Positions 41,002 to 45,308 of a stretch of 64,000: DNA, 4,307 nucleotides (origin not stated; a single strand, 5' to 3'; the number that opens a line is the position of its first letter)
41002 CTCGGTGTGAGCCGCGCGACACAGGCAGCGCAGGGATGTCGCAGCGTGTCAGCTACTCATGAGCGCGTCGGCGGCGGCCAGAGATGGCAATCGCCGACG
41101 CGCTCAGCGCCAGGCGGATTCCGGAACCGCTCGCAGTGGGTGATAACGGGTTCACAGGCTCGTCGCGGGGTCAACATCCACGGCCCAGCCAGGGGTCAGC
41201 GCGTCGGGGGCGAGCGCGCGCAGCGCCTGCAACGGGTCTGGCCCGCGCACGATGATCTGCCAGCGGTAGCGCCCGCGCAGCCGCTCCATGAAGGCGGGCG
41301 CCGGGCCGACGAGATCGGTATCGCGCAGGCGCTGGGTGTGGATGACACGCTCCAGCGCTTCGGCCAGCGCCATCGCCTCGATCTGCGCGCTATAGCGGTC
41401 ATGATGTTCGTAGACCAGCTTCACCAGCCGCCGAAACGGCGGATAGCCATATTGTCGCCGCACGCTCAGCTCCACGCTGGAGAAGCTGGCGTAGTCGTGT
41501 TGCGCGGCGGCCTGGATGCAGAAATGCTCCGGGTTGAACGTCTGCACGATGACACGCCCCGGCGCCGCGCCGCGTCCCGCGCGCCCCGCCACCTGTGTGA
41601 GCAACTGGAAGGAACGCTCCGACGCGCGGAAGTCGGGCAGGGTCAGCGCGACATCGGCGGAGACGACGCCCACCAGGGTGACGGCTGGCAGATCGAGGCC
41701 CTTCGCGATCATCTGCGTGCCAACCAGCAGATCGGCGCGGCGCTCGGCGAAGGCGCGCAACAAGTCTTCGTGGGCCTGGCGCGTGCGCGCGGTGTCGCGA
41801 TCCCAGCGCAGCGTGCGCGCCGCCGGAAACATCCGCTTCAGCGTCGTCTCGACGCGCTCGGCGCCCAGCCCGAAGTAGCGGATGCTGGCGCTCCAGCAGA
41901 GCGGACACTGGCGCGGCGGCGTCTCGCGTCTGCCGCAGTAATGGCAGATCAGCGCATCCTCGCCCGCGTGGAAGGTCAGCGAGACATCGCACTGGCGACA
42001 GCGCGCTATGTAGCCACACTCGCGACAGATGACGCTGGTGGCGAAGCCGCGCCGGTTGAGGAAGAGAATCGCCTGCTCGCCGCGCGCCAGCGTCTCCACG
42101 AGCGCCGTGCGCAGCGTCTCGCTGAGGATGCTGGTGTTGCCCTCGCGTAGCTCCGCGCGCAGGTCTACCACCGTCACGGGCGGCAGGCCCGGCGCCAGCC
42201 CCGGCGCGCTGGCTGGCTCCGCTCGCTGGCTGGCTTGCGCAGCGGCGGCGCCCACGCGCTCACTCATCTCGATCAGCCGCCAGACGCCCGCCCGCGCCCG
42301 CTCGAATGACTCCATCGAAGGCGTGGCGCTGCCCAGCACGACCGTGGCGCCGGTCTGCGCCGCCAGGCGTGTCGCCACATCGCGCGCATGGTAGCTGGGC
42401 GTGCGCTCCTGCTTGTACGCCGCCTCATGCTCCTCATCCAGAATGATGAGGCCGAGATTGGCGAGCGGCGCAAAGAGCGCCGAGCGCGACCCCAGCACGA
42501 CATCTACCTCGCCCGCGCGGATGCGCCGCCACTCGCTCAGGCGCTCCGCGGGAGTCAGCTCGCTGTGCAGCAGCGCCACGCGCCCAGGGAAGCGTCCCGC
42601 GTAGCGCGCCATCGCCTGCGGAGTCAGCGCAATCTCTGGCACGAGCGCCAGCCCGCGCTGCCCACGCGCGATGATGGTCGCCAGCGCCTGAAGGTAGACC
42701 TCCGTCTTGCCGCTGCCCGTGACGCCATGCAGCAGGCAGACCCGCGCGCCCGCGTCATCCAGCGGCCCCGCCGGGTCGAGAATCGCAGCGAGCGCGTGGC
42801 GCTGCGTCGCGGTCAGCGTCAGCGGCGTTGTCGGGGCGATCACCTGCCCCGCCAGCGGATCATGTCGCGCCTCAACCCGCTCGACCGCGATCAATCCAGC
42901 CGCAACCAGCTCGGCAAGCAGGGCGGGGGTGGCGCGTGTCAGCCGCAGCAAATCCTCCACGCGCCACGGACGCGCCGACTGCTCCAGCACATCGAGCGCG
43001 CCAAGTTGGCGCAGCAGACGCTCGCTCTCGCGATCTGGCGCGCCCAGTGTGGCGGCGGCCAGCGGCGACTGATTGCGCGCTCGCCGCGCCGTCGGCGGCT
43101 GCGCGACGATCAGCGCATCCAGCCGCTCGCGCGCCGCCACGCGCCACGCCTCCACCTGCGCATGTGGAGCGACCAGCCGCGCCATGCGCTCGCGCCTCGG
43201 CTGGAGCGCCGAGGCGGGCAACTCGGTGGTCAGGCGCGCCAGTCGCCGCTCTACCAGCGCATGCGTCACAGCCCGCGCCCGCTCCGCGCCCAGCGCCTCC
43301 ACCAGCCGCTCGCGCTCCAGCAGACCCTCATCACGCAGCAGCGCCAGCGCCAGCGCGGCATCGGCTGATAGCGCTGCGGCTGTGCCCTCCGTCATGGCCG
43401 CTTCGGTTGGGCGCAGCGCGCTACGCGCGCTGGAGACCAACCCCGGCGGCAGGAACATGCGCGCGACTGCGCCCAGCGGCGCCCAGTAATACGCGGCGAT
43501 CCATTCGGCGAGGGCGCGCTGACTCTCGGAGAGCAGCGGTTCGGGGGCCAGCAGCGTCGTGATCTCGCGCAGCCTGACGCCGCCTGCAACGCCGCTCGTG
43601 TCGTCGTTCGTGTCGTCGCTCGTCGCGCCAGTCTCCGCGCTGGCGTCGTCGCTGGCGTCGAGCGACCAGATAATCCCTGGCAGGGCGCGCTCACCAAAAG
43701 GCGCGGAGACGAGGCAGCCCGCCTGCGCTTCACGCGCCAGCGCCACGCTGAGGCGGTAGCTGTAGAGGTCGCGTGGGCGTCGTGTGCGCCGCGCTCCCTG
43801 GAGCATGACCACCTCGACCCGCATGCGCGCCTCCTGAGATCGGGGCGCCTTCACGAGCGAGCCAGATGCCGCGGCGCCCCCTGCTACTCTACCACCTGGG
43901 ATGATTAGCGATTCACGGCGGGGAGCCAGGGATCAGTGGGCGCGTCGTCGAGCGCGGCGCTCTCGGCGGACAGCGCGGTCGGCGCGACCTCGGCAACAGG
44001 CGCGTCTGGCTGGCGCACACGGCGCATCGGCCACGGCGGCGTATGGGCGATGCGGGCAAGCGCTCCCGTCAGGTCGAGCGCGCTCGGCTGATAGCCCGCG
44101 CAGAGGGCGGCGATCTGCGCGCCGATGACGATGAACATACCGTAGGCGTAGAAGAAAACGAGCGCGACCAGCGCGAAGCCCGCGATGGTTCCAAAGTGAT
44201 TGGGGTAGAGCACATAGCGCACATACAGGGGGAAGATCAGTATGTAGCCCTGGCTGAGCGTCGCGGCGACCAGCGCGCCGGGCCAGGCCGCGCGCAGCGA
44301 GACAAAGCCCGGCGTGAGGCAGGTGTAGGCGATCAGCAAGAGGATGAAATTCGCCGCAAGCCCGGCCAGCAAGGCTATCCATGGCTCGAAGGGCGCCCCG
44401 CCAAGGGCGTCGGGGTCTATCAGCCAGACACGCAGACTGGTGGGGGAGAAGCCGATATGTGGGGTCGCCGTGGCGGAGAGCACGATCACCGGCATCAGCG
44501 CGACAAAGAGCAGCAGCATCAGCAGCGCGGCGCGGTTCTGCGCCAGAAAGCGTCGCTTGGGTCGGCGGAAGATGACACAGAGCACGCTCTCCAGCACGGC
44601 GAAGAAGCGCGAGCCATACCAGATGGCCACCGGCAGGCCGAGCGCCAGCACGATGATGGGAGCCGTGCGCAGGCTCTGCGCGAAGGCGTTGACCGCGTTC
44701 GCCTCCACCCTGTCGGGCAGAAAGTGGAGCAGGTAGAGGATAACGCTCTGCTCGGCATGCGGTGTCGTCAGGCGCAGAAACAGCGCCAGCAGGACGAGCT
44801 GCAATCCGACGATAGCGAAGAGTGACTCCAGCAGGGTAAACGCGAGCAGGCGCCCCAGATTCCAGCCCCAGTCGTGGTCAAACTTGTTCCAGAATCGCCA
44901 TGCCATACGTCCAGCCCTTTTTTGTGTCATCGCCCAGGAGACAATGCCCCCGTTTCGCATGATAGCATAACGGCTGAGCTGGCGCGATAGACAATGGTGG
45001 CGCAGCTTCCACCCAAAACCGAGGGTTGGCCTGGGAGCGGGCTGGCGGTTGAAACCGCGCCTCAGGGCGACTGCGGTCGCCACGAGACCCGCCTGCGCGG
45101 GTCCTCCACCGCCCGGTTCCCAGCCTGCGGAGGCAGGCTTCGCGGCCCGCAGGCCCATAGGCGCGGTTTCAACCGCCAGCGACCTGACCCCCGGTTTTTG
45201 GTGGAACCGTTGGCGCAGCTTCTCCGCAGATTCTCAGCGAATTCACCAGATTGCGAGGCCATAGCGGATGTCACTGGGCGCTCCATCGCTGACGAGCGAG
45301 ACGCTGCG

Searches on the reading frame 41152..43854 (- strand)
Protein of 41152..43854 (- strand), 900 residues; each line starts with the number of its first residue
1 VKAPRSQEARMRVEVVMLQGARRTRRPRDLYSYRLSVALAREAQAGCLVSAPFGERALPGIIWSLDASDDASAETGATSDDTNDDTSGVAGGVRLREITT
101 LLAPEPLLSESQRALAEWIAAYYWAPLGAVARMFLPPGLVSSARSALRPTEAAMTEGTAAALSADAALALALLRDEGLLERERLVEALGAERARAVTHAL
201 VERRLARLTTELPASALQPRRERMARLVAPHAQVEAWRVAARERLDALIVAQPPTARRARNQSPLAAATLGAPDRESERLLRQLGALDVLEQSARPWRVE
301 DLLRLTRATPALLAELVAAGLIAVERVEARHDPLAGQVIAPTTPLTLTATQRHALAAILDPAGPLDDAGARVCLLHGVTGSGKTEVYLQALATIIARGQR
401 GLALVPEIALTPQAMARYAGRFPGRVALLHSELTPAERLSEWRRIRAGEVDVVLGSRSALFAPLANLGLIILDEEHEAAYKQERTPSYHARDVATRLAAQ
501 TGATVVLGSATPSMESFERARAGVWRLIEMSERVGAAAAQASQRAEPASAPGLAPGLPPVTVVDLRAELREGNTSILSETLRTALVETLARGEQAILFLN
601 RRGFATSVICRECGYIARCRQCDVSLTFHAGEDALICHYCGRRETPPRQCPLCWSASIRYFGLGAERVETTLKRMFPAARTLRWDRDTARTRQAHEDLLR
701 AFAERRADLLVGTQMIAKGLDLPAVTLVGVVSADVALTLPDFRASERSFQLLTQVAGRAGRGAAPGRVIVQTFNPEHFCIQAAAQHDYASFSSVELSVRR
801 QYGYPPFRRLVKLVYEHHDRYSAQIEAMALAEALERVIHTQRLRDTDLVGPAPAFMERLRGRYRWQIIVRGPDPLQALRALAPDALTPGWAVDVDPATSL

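Call 21: search_protein_families(library=pfam, proteins=[window:41152-43854:-], max_evalue=0.001)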
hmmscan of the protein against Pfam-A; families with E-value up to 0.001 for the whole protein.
window:41152-43854:- (900 aa): 6 families
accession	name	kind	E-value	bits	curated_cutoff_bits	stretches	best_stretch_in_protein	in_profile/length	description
PF00270.35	DEAD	-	1.2e-16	61.4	26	1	350-517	3-164/167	DEAD/DEAH box helicase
PF17764.6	PriA_3primeBD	-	3.1e-15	56.2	22.7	1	28-136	9-96/96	3'DNA-binding domain (3'BD)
PF18074.6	PriA_C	-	6.3e-15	56.2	26.9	1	806-896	1-95/95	Primosomal protein N C-terminal domain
PF04851.21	ResIII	-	8.5e-12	45.7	22.5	1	346-513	3-163/164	Type III restriction enzyme, res subunit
PF18319.7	Zn_ribbon_PriA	-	3.3e-10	40.2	26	1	619-644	1-26/27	PriA DNA helicase Cys-rich region (CRR) domain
PF00271.37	Helicase_C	-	7.9e-10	39.4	23.5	1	690-761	49-108/110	Helicase conserved C-terminal domain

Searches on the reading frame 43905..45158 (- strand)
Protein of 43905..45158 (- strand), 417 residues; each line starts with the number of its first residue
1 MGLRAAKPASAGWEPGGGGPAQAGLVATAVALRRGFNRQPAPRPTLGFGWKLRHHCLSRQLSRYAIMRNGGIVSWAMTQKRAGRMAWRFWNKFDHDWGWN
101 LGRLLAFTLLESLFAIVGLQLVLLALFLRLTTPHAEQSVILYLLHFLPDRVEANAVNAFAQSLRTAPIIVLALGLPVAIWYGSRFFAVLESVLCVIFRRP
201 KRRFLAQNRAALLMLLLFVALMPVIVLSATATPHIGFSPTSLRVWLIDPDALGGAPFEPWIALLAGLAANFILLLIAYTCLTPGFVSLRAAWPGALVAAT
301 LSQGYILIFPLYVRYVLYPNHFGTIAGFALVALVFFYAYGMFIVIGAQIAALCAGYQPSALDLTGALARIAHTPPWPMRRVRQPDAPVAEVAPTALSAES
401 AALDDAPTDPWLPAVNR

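Call 21: search_protein_families(library=pfam, proteins=[window:43905-45158:-], max_evalue=0.001)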
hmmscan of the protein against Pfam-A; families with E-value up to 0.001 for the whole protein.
window:43905-45158:- (417 aa): 1 family
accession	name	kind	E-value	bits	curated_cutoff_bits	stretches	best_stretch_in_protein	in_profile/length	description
PF03631.20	Virul_fac_BrkB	-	1.6e-19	71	33.7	1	105-353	12-255/259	Virulence factor BrkB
